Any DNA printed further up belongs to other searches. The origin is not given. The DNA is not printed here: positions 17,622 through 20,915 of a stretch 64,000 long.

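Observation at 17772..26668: Four-gene SNF2(PLD)-DUF4391-Mod-Res operon: a type III restriction-modification system coupled to a nuclease-helicase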

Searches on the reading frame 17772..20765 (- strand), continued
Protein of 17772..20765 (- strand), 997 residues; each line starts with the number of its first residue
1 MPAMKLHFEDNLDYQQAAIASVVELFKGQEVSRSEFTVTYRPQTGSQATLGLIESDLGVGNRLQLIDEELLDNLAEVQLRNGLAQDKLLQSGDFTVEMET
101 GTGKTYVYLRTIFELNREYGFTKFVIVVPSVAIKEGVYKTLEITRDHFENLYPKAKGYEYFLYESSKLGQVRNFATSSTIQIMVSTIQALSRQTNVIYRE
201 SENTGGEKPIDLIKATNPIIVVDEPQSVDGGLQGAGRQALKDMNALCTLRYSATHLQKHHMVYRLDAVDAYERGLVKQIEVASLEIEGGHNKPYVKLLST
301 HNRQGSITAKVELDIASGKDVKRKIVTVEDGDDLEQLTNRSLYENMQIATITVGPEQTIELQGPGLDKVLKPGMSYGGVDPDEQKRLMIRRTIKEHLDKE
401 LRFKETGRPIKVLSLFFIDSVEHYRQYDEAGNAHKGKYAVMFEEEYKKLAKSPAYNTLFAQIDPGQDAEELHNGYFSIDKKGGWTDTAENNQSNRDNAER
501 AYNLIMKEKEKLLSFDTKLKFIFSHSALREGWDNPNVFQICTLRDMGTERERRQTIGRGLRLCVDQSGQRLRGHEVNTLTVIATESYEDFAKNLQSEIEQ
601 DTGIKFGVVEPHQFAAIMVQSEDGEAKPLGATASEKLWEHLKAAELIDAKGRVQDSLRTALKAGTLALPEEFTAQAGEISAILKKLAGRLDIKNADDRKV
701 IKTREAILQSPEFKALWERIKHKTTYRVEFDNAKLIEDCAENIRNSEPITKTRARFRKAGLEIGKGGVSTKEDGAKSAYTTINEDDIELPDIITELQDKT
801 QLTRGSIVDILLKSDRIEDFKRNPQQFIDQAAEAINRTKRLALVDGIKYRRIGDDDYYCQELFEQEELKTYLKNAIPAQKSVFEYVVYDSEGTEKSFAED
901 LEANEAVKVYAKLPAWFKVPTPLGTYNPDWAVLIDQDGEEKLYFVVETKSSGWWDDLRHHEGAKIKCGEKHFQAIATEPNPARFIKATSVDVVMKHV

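Call 92: get_annotated_region(hit=H78, flank=10000)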
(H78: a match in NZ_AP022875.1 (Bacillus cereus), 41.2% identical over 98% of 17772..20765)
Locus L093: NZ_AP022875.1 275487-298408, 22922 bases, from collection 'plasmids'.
description: Bacillus cereus strain MRY14-0057 plasmid pMRY14-0057_1, complete sequence
organism: Bacillus cereus (NCBI taxid 1396)
taxonomy: Bacteria; Bacillota; Bacilli; Bacillales; Bacillaceae; Bacillus; Bacillus cereus
host: -; source: -; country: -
typing (MOB-suite, as given by PLSDB): non-mobilizable; replicon rep_cluster_125; mating-pair formation MPF_T
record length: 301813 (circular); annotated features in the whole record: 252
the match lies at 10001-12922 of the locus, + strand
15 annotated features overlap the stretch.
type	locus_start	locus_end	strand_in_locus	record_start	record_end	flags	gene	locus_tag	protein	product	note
CDS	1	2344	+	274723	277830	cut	drmA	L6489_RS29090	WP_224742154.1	DISARM system helicase DrmA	-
CDS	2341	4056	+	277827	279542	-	-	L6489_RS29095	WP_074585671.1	DUF1998 domain-containing protein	-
CDS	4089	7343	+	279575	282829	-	-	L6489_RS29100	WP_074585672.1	helicase-related protein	-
CDS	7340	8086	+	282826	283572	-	-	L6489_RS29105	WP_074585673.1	DUF4391 domain-containing protein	-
CDS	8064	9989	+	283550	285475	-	-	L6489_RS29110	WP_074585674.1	site-specific DNA-methyltransferase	GO:0006306 - DNA methylation [Evidence IEA]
CDS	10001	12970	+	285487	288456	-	-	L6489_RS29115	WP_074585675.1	DEAD/DEAH box helicase family protein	-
CDS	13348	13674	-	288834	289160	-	-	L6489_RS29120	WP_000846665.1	helix-turn-helix transcriptional regulator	-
CDS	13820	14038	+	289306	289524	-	-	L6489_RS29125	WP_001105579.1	helix-turn-helix transcriptional regulator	-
CDS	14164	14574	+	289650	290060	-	-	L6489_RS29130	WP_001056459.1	hypothetical protein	-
CDS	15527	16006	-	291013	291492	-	-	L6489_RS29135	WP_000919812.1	CPBP family intramembrane glutamic endopeptidase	GO:0071586 - CAAX-box protein processing [Evidence IEA]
CDS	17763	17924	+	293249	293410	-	-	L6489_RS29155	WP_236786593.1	hypothetical protein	-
CDS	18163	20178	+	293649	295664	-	-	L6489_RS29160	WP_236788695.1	hypothetical protein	-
CDS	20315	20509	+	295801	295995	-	-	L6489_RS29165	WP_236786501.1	hypothetical protein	-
CDS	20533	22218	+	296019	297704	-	-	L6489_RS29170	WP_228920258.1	tyrosine-type recombinase/integrase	GO:0015074 - DNA integration [Evidence IEA]; GO:0006310 - DNA recombination [Evidence IEA]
CDS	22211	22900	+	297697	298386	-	-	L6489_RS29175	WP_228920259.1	hypothetical protein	-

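Call 102: find_related_loci(query=A4, collection=metagenome_contigs, flank=10000)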
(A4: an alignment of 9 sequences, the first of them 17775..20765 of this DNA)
Query A4 (997 aa) in metagenome_contigs; peptide patterns used: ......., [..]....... (x = any residue, [..] = any of these).
600 stretches matched a pattern (row limit reached: there are more); 594 encode a relative of the query (tblastn E <= 1e-3); the best 80 are kept; 80 distinct loci.
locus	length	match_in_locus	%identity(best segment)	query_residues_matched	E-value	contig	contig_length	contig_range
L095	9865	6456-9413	67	4-994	0e+0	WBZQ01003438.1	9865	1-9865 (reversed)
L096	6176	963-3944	66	3-997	0e+0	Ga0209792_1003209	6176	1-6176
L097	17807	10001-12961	66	3-994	0e+0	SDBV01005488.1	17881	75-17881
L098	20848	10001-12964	66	3-994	0e+0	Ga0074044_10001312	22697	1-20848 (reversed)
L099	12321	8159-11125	65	3-994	0e+0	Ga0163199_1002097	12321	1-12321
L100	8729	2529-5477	64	4-991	0e+0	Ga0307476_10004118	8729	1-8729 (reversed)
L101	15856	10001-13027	63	4-994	0e+0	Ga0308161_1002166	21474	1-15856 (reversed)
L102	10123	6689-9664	65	3-994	0e+0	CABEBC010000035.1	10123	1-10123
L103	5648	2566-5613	62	4-988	0e+0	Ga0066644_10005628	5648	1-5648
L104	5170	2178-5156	63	1-994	0e+0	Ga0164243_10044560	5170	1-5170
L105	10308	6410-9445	62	4-997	0e+0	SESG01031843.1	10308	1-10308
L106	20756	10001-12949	64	4-997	0e+0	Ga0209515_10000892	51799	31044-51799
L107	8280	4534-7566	60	4-994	0e+0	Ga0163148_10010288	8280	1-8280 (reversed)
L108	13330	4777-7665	62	15-977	0e+0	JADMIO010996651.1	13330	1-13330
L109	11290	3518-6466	60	4-996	0e+0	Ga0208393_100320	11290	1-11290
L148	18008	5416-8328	43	3-978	0e+0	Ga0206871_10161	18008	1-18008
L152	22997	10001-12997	41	3-977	0e+0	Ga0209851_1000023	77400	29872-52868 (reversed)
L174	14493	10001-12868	40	4-976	0e+0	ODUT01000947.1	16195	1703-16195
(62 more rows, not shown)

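Call 104: search_protein_families(library=pfam, proteins=[L152:5177-8062:+, L148:483-3437:+, L174:1670-4537:+], max_evalue=0.001)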
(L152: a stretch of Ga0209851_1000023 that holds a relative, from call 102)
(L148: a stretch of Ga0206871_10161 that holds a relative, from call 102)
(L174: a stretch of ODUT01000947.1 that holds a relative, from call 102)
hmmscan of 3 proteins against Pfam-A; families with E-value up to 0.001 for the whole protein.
L152:5177-8062:+ (962 aa): 7 families
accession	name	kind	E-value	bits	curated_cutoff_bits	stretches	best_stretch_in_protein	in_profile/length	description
PF00176.29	SNF2-rel_dom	-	5.6e-34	118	24.9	1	56-301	17-265/290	SNF2-related domain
PF00271.37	Helicase_C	-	2e-20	73.6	23.5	1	449-557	4-110/110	Helicase conserved C-terminal domain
PF04851.21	ResIII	-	7.6e-12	45.9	22.5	1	38-198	3-162/164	Type III restriction enzyme, res subunit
PF00270.35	DEAD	-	1.1e-08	35.4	26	1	57-199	15-161/167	DEAD/DEAH box helicase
PF18766.7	SWI2_SNF2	-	5.4e-06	26.6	26.7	0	66-218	28-176/221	SWI2/SNF2 ATPase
PF13872.12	AAA_34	-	5.5e-06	25.9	27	1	29-196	33-215/306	P-loop containing NTP hydrolase pore-1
PF22590.2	Cas3-like_C_2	-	0.00051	20.7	27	0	438-556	6-104/106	CRISPR-associated nuclease/helicase Cas3, C-terminal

L148:483-3437:+ (985 aa): 6 families
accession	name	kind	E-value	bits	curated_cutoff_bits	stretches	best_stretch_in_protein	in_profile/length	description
PF00176.29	SNF2-rel_dom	-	3.3e-32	112.2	24.9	1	77-294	2-229/290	SNF2-related domain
PF00271.37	Helicase_C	-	1.6e-20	73.9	23.5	1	472-580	4-110/110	Helicase conserved C-terminal domain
PF00270.35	DEAD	-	2.2e-10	41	26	1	91-233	15-161/167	DEAD/DEAH box helicase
PF04851.21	ResIII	-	7.4e-10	39.4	22.5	1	72-232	3-162/164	Type III restriction enzyme, res subunit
PF18766.7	SWI2_SNF2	-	2.3e-05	24.6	26.7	1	121-255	50-179/221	SWI2/SNF2 ATPase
PF19962.4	EAD9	-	0.00088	19.4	25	0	894-938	7-51/62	Effector-associated domain 9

L174:1670-4537:+ (956 aa): 5 families
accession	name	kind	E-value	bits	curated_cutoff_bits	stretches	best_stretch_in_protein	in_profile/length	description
PF00176.29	SNF2-rel_dom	-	1.2e-34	120.2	24.9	1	48-302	1-266/290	SNF2-related domain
PF00271.37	Helicase_C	-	6.9e-20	71.8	23.5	1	442-547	8-110/110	Helicase conserved C-terminal domain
PF00270.35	DEAD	-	7.7e-12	45.7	26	1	49-201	4-162/167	DEAD/DEAH box helicase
PF13872.12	AAA_34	-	8e-07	28.7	27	1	55-180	53-200/306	P-loop containing NTP hydrolase pore-1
PF13307.12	Helicase_C_2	-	0.00071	20.1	25.3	0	466-532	23-96/170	Helicase C-terminal domain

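Call 106: search_protein_families(library=padloc, proteins=[L152:5177-8062:+, L152:8061-9992:+, L152:9986-13036:+], max_evalue=1e-10)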
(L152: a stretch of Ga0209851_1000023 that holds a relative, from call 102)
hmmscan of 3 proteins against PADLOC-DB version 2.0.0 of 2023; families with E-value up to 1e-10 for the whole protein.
L152:5177-8062:+ (962 aa): 42 families (the best 25 are shown)
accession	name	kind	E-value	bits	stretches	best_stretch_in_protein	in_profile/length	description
PDLC02619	DrmD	-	3e-205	682.1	1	31-676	25-656/872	DrmD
PDLC02500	BrxHI|BrxHII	-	1.6e-65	220.2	2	493-665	510-681/933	BrxHI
PDLC02621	DrmD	-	2.9e-62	209.2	1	37-575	120-643/1040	DrmD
PDLC02623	DrmD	-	2.3e-54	182.6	2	247-604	385-671/1040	DrmD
PDLC00659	HmaA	-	4.4e-54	181.8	1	32-589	98-642/1176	SNF2 helicase / DEAD-box helicase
PDLC02504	BrxHI|BrxHII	-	1.8e-46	156.6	2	502-636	525-659/971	BrxHII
PDLC02843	DpdE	-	2.9e-46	155.9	2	31-229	151-330/1091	DpdE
PDLC02840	DpdE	-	3.1e-41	139.7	2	30-227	152-333/1091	DpdE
PDLC02620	DrmD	-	3.4e-41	139.2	2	492-580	513-600/1060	DrmD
PDLC02846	DpdE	-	2e-36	123.3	1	31-600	155-708/1034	DpdE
PDLC02572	DrmA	-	3.1e-36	122.7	1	60-571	139-637/1043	DrmA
PDLC00633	ZorD1|ZorD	-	8.9e-34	114.7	1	37-283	442-688/908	"SWI2/SNF2 helicase, Mrr-like nuclease"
PDLC00631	ZorD1|ZorD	-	9.7e-33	111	2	11-258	415-678/1071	"SWI2/SNF2 helicase, Mrr-like nuclease"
PDLC02193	PLD_Helicase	-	1.3e-32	110.9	1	510-598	751-839/905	-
PDLC02632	DrmD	-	4.1e-32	109.5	1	60-579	144-648/662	DrmD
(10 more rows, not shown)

L152:8061-9992:+ (644 aa): 21 families
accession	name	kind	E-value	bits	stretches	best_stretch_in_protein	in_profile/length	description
PDLC03634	MTase_III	-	6.7e-200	664.1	1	11-632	2-614/621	Type III methyltransferase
PDLC03641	MTase_III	-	5.2e-111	370.2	1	40-515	39-501/657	Type III methyltransferase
PDLC03637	MTase_III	-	2e-98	328.3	1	27-514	49-507/513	Type III methyltransferase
PDLC03644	MTase_III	-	2e-85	285.6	1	68-530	4-439/542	Type III methyltransferase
PDLC03640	MTase_III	-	6.2e-61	204.5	2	96-273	39-214/654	Type III methyltransferase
PDLC03642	MTase_III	-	1.2e-58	197.1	2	173-452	131-396/528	Type III methyltransferase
PDLC03636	MTase_III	-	7.4e-43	145.2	2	175-458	90-398/575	Type III methyltransferase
PDLC03639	MTase_III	-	3.3e-41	139.3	2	101-355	86-311/639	Type III methyltransferase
PDLC03635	MTase_III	-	8.8e-39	131.7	2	178-438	265-550/708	Type III methyltransferase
PDLC03643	MTase_III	-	3.2e-37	126.7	1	185-588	1-409/465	Type III methyltransferase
PDLC03354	MTase_II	-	4.2e-33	113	1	62-434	21-357/425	Type II methyltransferase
PDLC03646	MTase_III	-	1.1e-29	101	1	178-256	518-595/1057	Type III methyltransferase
PDLC03278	MTase_II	-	3.5e-29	100.4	2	356-486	250-378/390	Type II methyltransferase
PDLC03300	MTase_II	-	1.5e-26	91.2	1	97-260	6-165/302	Type II methyltransferase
PDLC03638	MTase_III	-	8.4e-26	88.5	1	178-455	428-667/816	Type III methyltransferase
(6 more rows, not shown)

L152:9986-13036:+ (1017 aa): 3 families
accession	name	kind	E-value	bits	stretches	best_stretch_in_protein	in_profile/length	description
PDLC03647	REase_III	-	4.7e-291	966.4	1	7-1006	1-973/989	Type III restriction enzyme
PDLC03649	REase_III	-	2.6e-93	311.6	1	116-1006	77-950/973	Type III restriction enzyme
PDLC03648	REase_III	-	5.9e-11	39.2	0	552-617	317-379/871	Type III restriction enzyme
